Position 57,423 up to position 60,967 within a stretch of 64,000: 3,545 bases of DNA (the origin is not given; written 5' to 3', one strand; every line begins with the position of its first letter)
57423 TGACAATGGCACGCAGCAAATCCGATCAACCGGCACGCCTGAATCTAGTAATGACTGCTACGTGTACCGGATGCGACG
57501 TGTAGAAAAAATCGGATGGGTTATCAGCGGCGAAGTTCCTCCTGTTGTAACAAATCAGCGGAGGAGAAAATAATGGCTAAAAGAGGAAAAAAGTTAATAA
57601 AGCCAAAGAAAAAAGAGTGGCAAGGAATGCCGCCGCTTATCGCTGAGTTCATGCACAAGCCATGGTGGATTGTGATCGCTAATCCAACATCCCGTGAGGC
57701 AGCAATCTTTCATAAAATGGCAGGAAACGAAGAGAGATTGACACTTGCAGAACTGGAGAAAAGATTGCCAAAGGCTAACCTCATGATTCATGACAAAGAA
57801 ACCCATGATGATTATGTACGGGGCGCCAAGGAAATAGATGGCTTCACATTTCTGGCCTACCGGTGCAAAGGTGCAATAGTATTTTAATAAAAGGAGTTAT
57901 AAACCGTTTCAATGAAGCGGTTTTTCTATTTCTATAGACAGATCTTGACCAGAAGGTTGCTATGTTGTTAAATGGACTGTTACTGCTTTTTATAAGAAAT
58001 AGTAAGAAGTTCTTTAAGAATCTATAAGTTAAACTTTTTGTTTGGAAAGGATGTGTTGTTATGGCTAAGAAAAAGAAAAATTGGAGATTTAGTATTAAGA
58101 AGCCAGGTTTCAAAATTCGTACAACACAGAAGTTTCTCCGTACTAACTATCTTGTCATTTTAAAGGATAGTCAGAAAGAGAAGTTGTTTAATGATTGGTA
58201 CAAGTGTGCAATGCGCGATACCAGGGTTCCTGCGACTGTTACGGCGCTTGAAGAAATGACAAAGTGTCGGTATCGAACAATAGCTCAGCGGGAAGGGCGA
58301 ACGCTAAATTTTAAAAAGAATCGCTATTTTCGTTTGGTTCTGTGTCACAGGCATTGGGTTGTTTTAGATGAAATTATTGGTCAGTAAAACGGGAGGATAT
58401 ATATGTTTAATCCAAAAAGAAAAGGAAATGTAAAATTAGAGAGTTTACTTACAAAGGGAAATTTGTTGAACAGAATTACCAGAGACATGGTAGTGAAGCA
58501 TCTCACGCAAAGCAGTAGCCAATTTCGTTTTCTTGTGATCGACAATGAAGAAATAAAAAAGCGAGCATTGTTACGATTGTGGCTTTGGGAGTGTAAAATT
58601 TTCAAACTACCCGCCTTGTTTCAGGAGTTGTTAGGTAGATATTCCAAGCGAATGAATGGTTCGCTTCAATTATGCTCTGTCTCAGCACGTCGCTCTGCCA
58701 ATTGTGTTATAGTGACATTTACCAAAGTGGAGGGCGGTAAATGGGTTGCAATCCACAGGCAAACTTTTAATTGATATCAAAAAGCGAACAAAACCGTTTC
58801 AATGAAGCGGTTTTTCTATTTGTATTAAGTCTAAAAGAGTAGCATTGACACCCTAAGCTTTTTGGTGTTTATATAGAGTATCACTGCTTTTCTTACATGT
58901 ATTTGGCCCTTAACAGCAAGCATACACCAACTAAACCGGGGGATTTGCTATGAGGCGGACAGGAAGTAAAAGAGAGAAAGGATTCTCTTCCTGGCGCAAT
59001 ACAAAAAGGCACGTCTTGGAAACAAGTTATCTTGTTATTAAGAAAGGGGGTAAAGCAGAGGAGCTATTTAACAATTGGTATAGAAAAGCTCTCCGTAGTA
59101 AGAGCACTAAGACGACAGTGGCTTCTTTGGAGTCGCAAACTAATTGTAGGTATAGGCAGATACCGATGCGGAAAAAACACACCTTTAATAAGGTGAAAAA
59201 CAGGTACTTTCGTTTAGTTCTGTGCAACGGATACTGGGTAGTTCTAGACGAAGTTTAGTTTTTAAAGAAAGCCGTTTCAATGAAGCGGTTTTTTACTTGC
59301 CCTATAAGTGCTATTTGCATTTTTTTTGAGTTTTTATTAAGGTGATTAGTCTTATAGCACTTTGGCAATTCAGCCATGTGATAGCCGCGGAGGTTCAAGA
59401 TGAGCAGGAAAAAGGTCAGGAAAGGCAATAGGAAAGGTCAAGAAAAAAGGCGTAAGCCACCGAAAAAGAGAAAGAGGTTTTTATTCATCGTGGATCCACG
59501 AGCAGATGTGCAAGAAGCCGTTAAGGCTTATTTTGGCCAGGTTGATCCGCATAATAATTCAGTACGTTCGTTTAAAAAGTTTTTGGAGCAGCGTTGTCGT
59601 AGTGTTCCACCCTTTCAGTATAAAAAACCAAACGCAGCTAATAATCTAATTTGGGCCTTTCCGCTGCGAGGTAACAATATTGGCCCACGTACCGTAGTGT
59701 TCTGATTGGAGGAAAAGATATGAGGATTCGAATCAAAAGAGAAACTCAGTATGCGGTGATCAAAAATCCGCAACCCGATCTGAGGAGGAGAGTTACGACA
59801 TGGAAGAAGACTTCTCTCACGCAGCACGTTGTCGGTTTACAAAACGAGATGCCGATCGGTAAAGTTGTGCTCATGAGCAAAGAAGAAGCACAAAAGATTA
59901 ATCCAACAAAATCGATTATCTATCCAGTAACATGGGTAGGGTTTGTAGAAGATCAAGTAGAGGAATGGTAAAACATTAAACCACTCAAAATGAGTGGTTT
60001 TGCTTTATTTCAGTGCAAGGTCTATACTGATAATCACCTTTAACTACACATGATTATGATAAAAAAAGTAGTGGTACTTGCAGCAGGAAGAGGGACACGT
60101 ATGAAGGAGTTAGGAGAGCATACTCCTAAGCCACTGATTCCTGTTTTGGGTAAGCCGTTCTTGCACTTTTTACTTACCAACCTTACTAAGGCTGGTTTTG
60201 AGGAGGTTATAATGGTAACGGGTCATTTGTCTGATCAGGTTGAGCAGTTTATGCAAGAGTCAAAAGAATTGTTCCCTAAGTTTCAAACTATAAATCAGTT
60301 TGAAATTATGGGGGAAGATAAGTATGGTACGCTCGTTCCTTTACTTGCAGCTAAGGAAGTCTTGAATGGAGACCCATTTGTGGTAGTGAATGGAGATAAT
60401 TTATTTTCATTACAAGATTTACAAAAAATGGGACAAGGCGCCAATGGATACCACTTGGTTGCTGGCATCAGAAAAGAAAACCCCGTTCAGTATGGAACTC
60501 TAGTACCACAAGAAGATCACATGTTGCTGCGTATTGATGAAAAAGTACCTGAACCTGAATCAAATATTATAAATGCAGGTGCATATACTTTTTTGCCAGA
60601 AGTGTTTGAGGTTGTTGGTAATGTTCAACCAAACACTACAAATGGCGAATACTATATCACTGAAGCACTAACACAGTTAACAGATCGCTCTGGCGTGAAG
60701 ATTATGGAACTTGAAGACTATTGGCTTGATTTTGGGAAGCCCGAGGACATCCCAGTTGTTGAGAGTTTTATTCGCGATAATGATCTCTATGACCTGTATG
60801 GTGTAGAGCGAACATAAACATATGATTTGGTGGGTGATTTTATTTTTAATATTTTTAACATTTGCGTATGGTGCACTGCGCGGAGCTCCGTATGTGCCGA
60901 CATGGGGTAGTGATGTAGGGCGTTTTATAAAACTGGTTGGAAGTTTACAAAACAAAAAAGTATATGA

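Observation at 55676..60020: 4.3-kb island of ten tandem small, strongly basic proteins with K/R-rich N-terminal tails, including two paralog pairs and a recurring 'YLV' motif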

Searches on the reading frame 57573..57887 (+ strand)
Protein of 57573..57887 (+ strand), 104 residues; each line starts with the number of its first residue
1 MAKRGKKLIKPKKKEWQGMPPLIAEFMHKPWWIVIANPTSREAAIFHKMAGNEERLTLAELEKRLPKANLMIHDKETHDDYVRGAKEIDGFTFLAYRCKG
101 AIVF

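Call 3: search_protein_families(library=pfam, max_evalue=1, proteins=[window:57573-57887:+])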
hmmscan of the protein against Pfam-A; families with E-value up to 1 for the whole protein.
window:57573-57887:+ (104 aa): 0 families

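Call 4: search_protein_families(library=phrogs, max_evalue=1, proteins=[window:57573-57887:+])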
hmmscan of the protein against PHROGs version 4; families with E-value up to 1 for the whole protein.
window:57573-57887:+ (104 aa): 1 family
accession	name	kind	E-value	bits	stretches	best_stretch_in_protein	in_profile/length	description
phrog_15085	-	unknown function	0.25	12.7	0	41-71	42-72/103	-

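Call 70: search_protein_families(library=padloc, max_evalue=1, proteins=[window:57573-57887:+])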
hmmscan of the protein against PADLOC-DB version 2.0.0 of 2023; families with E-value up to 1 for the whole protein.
window:57573-57887:+ (104 aa): 0 families

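Call 71: search_protein_families(library=ncbifam, max_evalue=1, proteins=[window:57573-57887:+])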
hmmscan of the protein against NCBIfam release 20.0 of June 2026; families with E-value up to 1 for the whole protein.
window:57573-57887:+ (104 aa): 0 families

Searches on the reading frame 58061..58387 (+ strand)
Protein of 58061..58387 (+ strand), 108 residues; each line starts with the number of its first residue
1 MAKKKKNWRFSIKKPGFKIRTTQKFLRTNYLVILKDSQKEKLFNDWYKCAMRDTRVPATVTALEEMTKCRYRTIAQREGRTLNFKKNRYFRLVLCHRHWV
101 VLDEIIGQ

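Call 3: search_protein_families(library=pfam, max_evalue=1, proteins=[window:58061-58387:+])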
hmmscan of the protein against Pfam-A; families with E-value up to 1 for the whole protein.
window:58061-58387:+ (108 aa): 0 families

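Call 4: search_protein_families(library=phrogs, max_evalue=1, proteins=[window:58061-58387:+])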
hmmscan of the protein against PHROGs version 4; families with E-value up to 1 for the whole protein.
window:58061-58387:+ (108 aa): 0 families

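Call 42: predict_structure(alignment_id=A2)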
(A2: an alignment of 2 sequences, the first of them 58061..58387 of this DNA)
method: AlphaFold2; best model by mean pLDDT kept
length: 108 residues; sequences in the alignment: 2
mean_pLDDT: 51.0   pTM: 0.40
mean pLDDT of the five models: 51.0, 48.6, 44.6, 44.3, 40.5
residues with pLDDT >= 90: 0; 70-90: 21; 50-70: 30; < 50: 57
segments of 3 or more residues with pLDDT < 50: 1-29, 76-88, 93-100, 102-108
pLDDT, mean of each block of 10 residues (from residue 1): 35 31 39 62 75 69 71 50 45 42 40
secondary structure, 60 per line:
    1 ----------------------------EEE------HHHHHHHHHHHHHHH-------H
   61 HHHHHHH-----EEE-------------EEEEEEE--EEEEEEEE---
elements in order: E29-31 H38-52 H60-67 E73-75 E89-95 E98-105

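Call 70: search_protein_families(library=padloc, max_evalue=1, proteins=[window:58061-58387:+])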
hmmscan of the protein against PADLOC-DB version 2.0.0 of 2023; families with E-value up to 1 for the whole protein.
window:58061-58387:+ (108 aa): 0 families

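Call 71: search_protein_families(library=ncbifam, max_evalue=1, proteins=[window:58061-58387:+])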
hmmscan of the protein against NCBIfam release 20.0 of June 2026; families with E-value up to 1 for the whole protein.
window:58061-58387:+ (108 aa): 0 families

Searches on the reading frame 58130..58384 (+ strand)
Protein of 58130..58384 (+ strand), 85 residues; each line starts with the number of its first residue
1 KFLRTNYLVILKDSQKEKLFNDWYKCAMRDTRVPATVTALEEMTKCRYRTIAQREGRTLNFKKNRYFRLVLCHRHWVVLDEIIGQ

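Call 29: search_protein_representatives(alignment_id=A3)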
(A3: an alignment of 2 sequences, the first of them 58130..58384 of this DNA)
Query: 2 sequences, 85 profile positions. Proteins with E-value up to 0.001 (for the whole library): 3; up to 1e-10: 2; up to 1e-30: 2. The best 3 are listed.
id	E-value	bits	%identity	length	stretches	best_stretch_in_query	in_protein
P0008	1.1e-48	179.5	-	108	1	1-85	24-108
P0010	9.1e-46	170.2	-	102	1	1-82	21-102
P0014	6.0e-04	36.2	-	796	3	16-31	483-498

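Call 32: find_homologous_proteins(query=A5, max_evalue=10)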
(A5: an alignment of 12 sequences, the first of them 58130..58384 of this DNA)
Query A5 (12 sequences) (85 aa, profile of the alignment): 7 proteins with E <= 10 among 311 candidates.
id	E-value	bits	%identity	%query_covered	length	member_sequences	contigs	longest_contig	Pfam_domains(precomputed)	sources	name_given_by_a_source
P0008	3.0e-13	68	100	100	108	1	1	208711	-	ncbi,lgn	ncbi:MAG: hypothetical protein ACPGO5_00440 [Patescibacteria group bacterium]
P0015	1.1e-11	63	-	-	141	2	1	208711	-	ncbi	ncbi:MAG: hypothetical protein ACPGO5_00195 [Patescibacteria group bacterium]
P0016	3.0e-9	55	-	-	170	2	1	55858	-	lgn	-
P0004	3.6e-6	45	-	-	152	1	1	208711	-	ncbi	ncbi:MAG: hypothetical protein ACPGO5_00425 [Patescibacteria group bacterium]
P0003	3.9e-6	45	-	-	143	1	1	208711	-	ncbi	ncbi:MAG: hypothetical protein ACPGO5_00420 [Patescibacteria group bacterium]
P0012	1.8e-1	30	-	-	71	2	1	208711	-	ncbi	ncbi:MAG: hypothetical protein ACPGO5_00450 [Patescibacteria group bacterium]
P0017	4.0e+0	26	-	-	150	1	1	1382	-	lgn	-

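Call 51: find_related_loci(query=A3, collection=viral_contigs, flank=5000)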
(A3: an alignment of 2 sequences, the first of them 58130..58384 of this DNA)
Query A3 (85 aa) in viral_contigs; peptide patterns used: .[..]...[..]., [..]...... (x = any residue, [..] = any of these).
75 stretches matched a pattern, but none encodes a relative of the query by tblastn (E <= 1e-3).

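Call 56: predict_structure(alignment_id=A10)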
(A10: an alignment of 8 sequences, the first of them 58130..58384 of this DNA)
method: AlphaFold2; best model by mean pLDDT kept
length: 85 residues; sequences in the alignment: 8
mean_pLDDT: 68.0   pTM: 0.54
mean pLDDT of the five models: 68.0, 66.7, 66.4, 62.7, 51.8
residues with pLDDT >= 90: 0; 70-90: 48; 50-70: 22; < 50: 15
segments of 3 or more residues with pLDDT < 50: 47-61
pLDDT, mean of each block of 10 residues (from residue 1): 80 81 78 65 51 40 67 81 73
secondary structure, 60 per line:
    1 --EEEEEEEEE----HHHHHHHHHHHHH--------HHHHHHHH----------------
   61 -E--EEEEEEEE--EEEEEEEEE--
elements in order: E3-11 H16-28 H37-44 E65-72 E75-83

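Call 63: fold_search(model_id=the predicted structure, library=viral)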
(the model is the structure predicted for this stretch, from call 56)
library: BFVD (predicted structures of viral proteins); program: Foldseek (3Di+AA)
matches with E <= 10: 343; with E <= 0.001: 0
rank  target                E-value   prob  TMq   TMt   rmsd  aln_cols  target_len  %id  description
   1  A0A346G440            2.8e-01  0.25  0.41  0.11  15.5       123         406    6  (no name in the UniProt tables at hand)
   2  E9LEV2                2.9e-01  0.07  0.19  0.10  13.7       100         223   12  Replicase (Fragment) [Grapevine associated Gammaflexiviridae-1]
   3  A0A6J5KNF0            4.3e-01  0.23  0.33  0.41   9.7        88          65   12  Uncharacterized protein [uncultured Caudovirales phage]
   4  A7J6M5                4.3e-01  0.13  0.33  0.31   9.8       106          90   15  Uncharacterized protein n171L [Paramecium bursaria Chlorella virus FR483]
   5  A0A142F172            4.6e-01  0.44  0.42  0.25   5.5        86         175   15  Uncharacterized protein [Bacillus phage Shbh1]
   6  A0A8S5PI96            6.3e-01  0.25  0.36  0.34  11.1        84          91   14  Uncharacterized protein [Siphoviridae sp. ctUGQ45]
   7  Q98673                6.7e-01  0.12  0.33  0.31  14.6        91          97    8  BHLF5 (Fragment) [Simian cytomegalovirus]
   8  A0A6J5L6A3            7.6e-01  0.23  0.35  0.40   8.2        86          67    9  Uncharacterized protein [uncultured Caudovirales phage]
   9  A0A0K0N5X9            8.1e-01  0.21  0.41  0.24  14.0        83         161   16  Uncharacterized protein [Tsukamurella phage TIN4]
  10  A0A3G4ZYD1            8.1e-01  0.20  0.35  0.11   6.2        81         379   11  Uncharacterized protein [Faunusvirus sp.]
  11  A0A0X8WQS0            8.1e-01  0.18  0.36  0.38   8.0        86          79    7  (no name in the UniProt tables at hand)
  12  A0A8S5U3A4            8.1e-01  0.15  0.33  0.16  10.7        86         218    7  Tail protein [Myoviridae sp. ctBtV12]
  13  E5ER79                9.1e-01  0.23  0.41  0.27   9.5        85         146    9  (no name in the UniProt tables at hand)
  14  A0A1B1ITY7            9.7e-01  0.11  0.28  0.33   9.1        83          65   10  (no name in the UniProt tables at hand)
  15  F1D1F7                9.7e-01  0.07  0.26  0.18  10.4        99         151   11  Uncharacterized protein ORF134 [Vibrio phage ICP1]
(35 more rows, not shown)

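Call 65: fold_search(model_id=the predicted structure, library=pdb)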
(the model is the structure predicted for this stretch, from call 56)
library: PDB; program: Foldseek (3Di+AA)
matches with E <= 10: 152; with E <= 0.001: 0
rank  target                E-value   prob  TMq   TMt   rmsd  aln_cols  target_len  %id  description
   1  4bxi                  4.9e-01  0.54  0.40  0.25   7.1        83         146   11  Crystal structure of ATP binding domain of AgrC from Staphylococcus aureus (released 2014-06-04)
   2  7a67_A                1.1e+00  0.23  0.32  0.34   5.7        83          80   10  Pcc1Pcc2 complex (released 2022-03-23)
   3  6s6b_J                1.3e+00  0.09  0.33  0.08  12.0       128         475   11  Type III-B Cmr-beta Cryo-EM structure of the Apo state (released 2020-07-08)
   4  4n2p_A                1.3e+00  0.23  0.36  0.23   6.9        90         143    8  Structure of Archease from Pyrococcus horikoshii (released 2014-01-01)
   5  5ij6                  1.7e+00  0.20  0.42  0.13   9.2        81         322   14  Crystal structure of Enterococcus faecalis lipoate-protein ligase A (lplA-1) in complex with lipoic acid (released 2017-03-15)
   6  2n4a_MODEL_1_A        2.0e+00  0.10  0.37  0.25  11.2       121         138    9  EC-NMR Structure of Ralstonia metallidurans Rmet_5065 Determined by Combining Evolutionary Couplings (EC) and  (released 2015-07-01)
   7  7a67_B                2.1e+00  0.15  0.34  0.35   7.5        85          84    9  Pcc1Pcc2 complex (released 2022-03-23)
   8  6s91_J                2.1e+00  0.07  0.34  0.08  14.6       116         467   10  Cryo-EM structure of the Type III-B Cmr-beta bound to cognate target RNA and AMPPnP, state 2 (released 2020-07-08)
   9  4e29_B                2.1e+00  0.06  0.26  0.14  11.9        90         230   14  Periplasmic domain of the chimeric WzzB chain length regulator protein (released 2012-03-28)
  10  2ejg_B                2.2e+00  0.11  0.34  0.16   9.8        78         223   13  Crystal Structure Of The Biotin Protein Ligase (Mutation R48A) and Biotin Carboxyl Carrier Protein Complex From Pyroco (released 2008-03-18)
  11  7a66_A                2.4e+00  0.15  0.35  0.36   7.2        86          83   12  structure of Pcc2 from Pyrococcus abyssi (released 2022-03-23)
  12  8k20_D                2.5e+00  0.14  0.33  0.35   6.0        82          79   10  Cryo-EM structure of KEOPS complex from Arabidopsis thaliana (released 2024-04-03)
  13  3eno_F                2.5e+00  0.12  0.31  0.33   7.5        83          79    7  Crystal structure of Pyrococcus furiosus Pcc1 in complex with Thermoplasma acidophilum Kae1 (released 2008-10-28)
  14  2dxu_A                2.5e+00  0.11  0.36  0.16   9.8        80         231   12  Crystal Structure Of Biotin Protein Ligase From Pyrococcus Horikoshii Complexed with Biotinyl-5'-AMP, Mutation R48A (released 2007-03-01)
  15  8t5u_A                2.5e+00  0.05  0.30  0.10  12.8       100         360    8  ATP-1 state of Bcs1 (C7 symmetrized) (released 2024-06-05)
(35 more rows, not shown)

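Call 72: search_solved_structures(query=A10, max_evalue=10)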
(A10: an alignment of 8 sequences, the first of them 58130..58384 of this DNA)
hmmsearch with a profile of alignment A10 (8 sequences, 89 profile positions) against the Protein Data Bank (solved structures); distinct sequences matched with E-value up to 10: 1.
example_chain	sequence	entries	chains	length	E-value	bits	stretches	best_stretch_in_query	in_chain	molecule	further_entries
6n7p_J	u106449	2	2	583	0.86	13.2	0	10-60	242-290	Pre-mRNA-processing protein PRP40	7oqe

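Call 77: find_related_loci(query=A3, collection=metagenome_contigs, flank=10000)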
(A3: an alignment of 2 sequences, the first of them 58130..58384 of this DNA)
Query A3 (85 aa) in metagenome_contigs; peptide patterns used: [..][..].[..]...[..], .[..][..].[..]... (x = any residue, [..] = any of these).
600 stretches matched a pattern, but none encodes a relative of the query by tblastn (E <= 1e-3).

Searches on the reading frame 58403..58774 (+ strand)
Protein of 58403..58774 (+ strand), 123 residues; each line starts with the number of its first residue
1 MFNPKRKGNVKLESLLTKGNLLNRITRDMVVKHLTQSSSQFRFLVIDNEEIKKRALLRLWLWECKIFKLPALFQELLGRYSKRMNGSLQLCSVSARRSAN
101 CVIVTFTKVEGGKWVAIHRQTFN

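Call 3: search_protein_families(library=pfam, max_evalue=1, proteins=[window:58403-58774:+])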
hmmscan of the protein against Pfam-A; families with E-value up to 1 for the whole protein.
window:58403-58774:+ (123 aa): 0 families

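Call 4: search_protein_families(library=phrogs, max_evalue=1, proteins=[window:58403-58774:+])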
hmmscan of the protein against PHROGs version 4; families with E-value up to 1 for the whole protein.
window:58403-58774:+ (123 aa): 2 families
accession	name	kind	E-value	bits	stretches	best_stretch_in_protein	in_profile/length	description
phrog_23226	-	DNA, RNA and nucleotide metabolism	0.095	12.1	1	22-111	252-338/611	DNA polymerase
phrog_21767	-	unknown function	0.3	12.1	1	78-114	59-94/122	-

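Call 70: search_protein_families(library=padloc, max_evalue=1, proteins=[window:58403-58774:+])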
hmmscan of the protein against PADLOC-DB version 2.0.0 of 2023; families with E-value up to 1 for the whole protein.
window:58403-58774:+ (123 aa): 0 families

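Call 71: search_protein_families(library=ncbifam, max_evalue=1, proteins=[window:58403-58774:+])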
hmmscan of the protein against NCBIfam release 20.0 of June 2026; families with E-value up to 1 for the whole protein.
window:58403-58774:+ (123 aa): 0 families

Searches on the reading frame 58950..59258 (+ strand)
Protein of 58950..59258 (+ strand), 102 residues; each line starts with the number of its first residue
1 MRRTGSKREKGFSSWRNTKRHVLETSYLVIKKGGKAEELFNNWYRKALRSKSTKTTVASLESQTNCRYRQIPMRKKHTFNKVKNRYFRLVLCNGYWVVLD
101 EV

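Call 3: search_protein_families(library=pfam, max_evalue=1, proteins=[window:58950-59258:+])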
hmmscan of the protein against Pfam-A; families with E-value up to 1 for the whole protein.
window:58950-59258:+ (102 aa): 0 families

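Call 4: search_protein_families(library=phrogs, max_evalue=1, proteins=[window:58950-59258:+])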
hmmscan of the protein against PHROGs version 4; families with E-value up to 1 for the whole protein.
window:58950-59258:+ (102 aa): 2 families
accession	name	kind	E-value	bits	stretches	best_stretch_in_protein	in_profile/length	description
phrog_33472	-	unknown function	0.088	13.2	1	20-88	30-98/329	-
phrog_21610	-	unknown function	0.22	12.6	1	18-83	62-129/143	-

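Call 9: find_encoding_contigs(protein=window:58950-59258:+, flank=10000, max_places=6)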
Protein window:58950-59258:+ (102 aa): 1 contig read that carries it; 1 place shown.
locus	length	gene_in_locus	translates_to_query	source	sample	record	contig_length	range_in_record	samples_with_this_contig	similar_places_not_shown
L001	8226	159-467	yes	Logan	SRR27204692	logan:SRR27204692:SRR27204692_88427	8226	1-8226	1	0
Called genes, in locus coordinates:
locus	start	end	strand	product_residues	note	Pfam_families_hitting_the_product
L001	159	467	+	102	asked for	-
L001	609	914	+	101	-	-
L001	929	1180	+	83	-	-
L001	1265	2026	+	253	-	PF00483:NTP_transferase, PF12804:NTP_transf_3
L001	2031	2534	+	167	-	-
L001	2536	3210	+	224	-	-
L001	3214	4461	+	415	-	PF08245:Mur_ligase_M, PF02875:Mur_ligase_C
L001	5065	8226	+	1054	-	?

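Call 70: search_protein_families(library=padloc, max_evalue=1, proteins=[window:58950-59258:+])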
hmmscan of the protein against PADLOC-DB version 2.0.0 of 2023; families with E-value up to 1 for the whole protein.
window:58950-59258:+ (102 aa): 0 families

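Call 71: search_protein_families(library=ncbifam, max_evalue=1, proteins=[window:58950-59258:+])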
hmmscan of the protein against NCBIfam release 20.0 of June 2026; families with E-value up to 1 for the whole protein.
window:58950-59258:+ (102 aa): 1 family
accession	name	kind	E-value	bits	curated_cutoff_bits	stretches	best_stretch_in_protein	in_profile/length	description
NF038073.1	rSAM_STM4011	subfamily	0.033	13.5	200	1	35-70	60-95/278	STM4011 family radical SAM protein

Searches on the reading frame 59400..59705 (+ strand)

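Call 3: search_protein_families(library=pfam, max_evalue=1, proteins=[window:59400-59705:+])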
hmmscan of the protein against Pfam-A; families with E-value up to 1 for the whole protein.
window:59400-59705:+ (101 aa): 0 families

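Call 4: search_protein_families(library=phrogs, max_evalue=1, proteins=[window:59400-59705:+])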
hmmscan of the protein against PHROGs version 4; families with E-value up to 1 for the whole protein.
window:59400-59705:+ (101 aa): 2 families
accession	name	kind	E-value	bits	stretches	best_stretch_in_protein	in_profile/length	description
phrog_36195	-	unknown function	0.081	13.8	1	41-66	75-100/108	-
phrog_16191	-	unknown function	0.15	12.1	1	5-60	17-74/390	-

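Call 70: search_protein_families(library=padloc, max_evalue=1, proteins=[window:59400-59705:+])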
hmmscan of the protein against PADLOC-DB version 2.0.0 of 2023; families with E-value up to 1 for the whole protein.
window:59400-59705:+ (101 aa): 1 family
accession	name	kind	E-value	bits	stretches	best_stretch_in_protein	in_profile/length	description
PDLC02011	SAVED4--SAVED_TM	-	0.065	10.8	1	15-55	157-192/278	-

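Call 71: search_protein_families(library=ncbifam, max_evalue=1, proteins=[window:59400-59705:+])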
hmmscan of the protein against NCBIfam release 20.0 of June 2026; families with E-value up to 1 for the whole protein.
window:59400-59705:+ (101 aa): 0 families

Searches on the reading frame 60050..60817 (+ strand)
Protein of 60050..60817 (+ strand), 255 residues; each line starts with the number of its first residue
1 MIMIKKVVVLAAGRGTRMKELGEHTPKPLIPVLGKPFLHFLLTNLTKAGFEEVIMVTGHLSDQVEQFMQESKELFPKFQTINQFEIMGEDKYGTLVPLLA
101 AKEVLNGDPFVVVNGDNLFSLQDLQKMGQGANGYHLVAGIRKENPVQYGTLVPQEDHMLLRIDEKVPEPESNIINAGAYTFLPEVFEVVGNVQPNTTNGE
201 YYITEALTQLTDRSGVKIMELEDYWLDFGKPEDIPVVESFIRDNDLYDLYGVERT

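Call 41: search_protein_families(library=pfam, max_evalue=1, proteins=[window:60050-60817:+])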
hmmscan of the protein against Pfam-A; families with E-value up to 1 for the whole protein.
window:60050-60817:+ (255 aa): 3 families
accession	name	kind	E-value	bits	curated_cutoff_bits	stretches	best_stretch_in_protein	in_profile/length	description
PF00483.29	NTP_transferase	-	8.3e-29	101.3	21.2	1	6-241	1-242/245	Nucleotidyl transferase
PF12804.13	NTP_transf_3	-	6.1e-13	49.7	27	1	7-130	1-110/160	MobA-like NTP transferase domain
PF01128.25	IspD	-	0.0022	18.2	27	1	7-68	3-60/221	2-C-methyl-D-erythritol 4-phosphate cytidylyltransferase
